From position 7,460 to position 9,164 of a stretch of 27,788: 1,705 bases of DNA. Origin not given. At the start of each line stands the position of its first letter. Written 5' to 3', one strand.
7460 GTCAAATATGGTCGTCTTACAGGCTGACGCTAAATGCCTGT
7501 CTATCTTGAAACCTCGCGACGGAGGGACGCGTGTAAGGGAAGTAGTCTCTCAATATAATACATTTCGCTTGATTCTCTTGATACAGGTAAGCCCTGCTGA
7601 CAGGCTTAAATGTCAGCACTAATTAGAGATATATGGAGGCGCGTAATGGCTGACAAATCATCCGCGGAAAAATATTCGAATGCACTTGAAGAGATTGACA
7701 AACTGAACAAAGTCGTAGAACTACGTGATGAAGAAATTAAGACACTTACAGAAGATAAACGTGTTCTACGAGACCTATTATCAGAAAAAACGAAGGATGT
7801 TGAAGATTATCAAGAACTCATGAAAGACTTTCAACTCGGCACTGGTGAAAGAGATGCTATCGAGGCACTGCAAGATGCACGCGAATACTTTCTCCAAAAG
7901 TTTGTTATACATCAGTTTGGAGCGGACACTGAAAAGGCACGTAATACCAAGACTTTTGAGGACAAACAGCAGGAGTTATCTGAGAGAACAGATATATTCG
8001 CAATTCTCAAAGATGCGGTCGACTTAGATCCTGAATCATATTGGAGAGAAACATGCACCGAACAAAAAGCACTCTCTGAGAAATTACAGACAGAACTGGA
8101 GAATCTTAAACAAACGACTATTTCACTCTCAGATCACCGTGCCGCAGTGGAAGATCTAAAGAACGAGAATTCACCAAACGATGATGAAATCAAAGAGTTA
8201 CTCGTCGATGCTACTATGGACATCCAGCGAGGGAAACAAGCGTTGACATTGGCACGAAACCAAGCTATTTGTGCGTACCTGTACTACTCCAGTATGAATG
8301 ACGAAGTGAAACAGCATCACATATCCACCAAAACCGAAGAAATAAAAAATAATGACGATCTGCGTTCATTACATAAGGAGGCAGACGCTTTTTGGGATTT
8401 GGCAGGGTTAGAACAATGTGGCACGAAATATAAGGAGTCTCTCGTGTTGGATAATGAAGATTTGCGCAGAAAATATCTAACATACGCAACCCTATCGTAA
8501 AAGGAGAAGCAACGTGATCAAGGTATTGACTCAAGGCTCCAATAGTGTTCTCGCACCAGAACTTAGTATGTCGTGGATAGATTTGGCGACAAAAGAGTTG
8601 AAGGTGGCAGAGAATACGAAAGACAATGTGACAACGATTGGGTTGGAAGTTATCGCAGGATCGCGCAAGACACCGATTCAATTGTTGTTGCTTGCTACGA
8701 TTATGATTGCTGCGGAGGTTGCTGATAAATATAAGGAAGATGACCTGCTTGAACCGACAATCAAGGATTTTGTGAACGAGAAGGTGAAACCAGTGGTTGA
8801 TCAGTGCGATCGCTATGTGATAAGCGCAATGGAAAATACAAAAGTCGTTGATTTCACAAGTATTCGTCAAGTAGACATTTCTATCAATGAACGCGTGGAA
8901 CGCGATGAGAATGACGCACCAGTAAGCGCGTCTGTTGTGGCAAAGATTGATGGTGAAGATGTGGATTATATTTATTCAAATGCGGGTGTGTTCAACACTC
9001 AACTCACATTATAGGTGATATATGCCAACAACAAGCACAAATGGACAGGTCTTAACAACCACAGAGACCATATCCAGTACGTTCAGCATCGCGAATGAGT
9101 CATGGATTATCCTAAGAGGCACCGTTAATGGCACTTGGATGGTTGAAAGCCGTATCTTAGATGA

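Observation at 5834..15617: Tail genes and a TerS-like gene, but no recognisable large terminase, portal or major capsid protein in a closed genome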

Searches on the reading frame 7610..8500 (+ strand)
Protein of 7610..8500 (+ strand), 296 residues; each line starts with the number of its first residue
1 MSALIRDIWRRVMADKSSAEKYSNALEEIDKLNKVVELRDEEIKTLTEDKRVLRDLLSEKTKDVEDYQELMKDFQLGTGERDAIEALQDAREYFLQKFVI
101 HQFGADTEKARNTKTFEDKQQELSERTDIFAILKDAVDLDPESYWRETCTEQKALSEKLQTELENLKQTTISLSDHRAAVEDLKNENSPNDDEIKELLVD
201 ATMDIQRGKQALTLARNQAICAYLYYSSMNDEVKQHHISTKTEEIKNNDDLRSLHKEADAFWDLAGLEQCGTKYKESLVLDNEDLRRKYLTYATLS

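Call 5: search_protein_families(library=phrogs, max_evalue=0.01, proteins=[window:7610-8500:+])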
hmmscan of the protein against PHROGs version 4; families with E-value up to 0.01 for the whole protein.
window:7610-8500:+ (296 aa): 0 families

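Call 6: search_protein_families(library=pfam, max_evalue=0.01, proteins=[window:7610-8500:+])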
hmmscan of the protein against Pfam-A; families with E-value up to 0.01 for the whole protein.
window:7610-8500:+ (296 aa): 0 families

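Call 17: find_encoding_contigs(protein=window:7610-8500:+, flank=10000, max_places=10)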
Protein window:7610-8500:+ (296 aa): 3 contigs read that carry it; 1 place shown.
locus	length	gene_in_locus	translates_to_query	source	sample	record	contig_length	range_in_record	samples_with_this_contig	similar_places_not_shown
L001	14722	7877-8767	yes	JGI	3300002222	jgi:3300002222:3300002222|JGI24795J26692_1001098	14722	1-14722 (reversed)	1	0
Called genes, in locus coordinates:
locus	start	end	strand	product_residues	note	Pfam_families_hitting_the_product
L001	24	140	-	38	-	-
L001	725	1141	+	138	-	PF01844:HNH, PF14279:HNH_5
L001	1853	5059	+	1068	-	PF08800:BT4734-like_N, PF08707:PriCT_2, PF19610:DUF6115 (faint), PF13384:HTH_23 (faint)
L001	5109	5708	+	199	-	-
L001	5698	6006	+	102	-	-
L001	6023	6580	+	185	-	PF13936:HTH_38 (faint)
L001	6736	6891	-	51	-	-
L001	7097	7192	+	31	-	-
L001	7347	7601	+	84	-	PF01402:RHH_1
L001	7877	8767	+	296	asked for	-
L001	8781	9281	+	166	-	-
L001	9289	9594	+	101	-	-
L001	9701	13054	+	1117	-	PF20155:TMP_3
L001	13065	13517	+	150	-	-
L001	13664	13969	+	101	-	-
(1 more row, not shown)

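Call 48: find_homologous_proteins(query=window:7646-8500:+, max_evalue=0.001)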
Query window:7646-8500:+ (284 aa): 1 proteins with E <= 0.001 among 2718 candidates.
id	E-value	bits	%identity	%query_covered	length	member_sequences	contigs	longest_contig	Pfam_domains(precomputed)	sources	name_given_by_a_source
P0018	3.7e-176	602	100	100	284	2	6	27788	-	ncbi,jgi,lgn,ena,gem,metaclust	metaclust:\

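Call 57: search_protein_representatives(protein=window:7646-8500:+)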
Query: 284 residues. Proteins with E-value up to 0.001 (for the whole library): 4; up to 1e-10: 3; up to 1e-30: 2. The best 4 are listed.
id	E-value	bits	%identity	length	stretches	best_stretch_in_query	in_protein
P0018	1.2e-176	601.7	100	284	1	1-284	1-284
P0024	1.8e-34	135.8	34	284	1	5-282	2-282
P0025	4.7e-24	101.7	44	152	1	138-271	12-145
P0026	3.0e-06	43.4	29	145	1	6-127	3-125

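Call 91: search_protein_families(library=ncbifam, max_evalue=0.05, proteins=[window:7610-8500:+])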
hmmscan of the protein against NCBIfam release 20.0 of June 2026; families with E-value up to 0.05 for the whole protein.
window:7610-8500:+ (296 aa): 0 families

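Call 92: search_protein_families(library=padloc, max_evalue=0.01, proteins=[window:7610-8500:+])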
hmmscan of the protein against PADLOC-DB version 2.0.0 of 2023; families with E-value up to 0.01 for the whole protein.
window:7610-8500:+ (296 aa): 1 family
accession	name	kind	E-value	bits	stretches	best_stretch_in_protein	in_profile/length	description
PDLC01868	CARF3--CARF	-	0.00097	16.8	1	18-75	108-165/218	-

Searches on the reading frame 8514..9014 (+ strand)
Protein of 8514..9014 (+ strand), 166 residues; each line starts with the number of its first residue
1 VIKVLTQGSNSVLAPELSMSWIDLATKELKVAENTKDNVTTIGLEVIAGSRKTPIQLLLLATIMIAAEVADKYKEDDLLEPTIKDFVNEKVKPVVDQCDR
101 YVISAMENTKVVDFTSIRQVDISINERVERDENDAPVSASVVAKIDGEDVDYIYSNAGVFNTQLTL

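Call 5: search_protein_families(library=phrogs, max_evalue=0.01, proteins=[window:8514-9014:+])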
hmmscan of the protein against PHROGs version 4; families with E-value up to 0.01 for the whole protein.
window:8514-9014:+ (166 aa): 0 families

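Call 6: search_protein_families(library=pfam, max_evalue=0.01, proteins=[window:8514-9014:+])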
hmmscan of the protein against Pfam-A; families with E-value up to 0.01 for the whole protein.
window:8514-9014:+ (166 aa): 0 families

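Call 91: search_protein_families(library=ncbifam, max_evalue=0.05, proteins=[window:8514-9014:+])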
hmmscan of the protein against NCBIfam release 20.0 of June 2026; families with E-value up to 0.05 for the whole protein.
window:8514-9014:+ (166 aa): 0 families

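Call 92: search_protein_families(library=padloc, max_evalue=0.01, proteins=[window:8514-9014:+])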
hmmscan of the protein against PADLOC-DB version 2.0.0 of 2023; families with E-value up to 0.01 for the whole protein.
window:8514-9014:+ (166 aa): 0 families
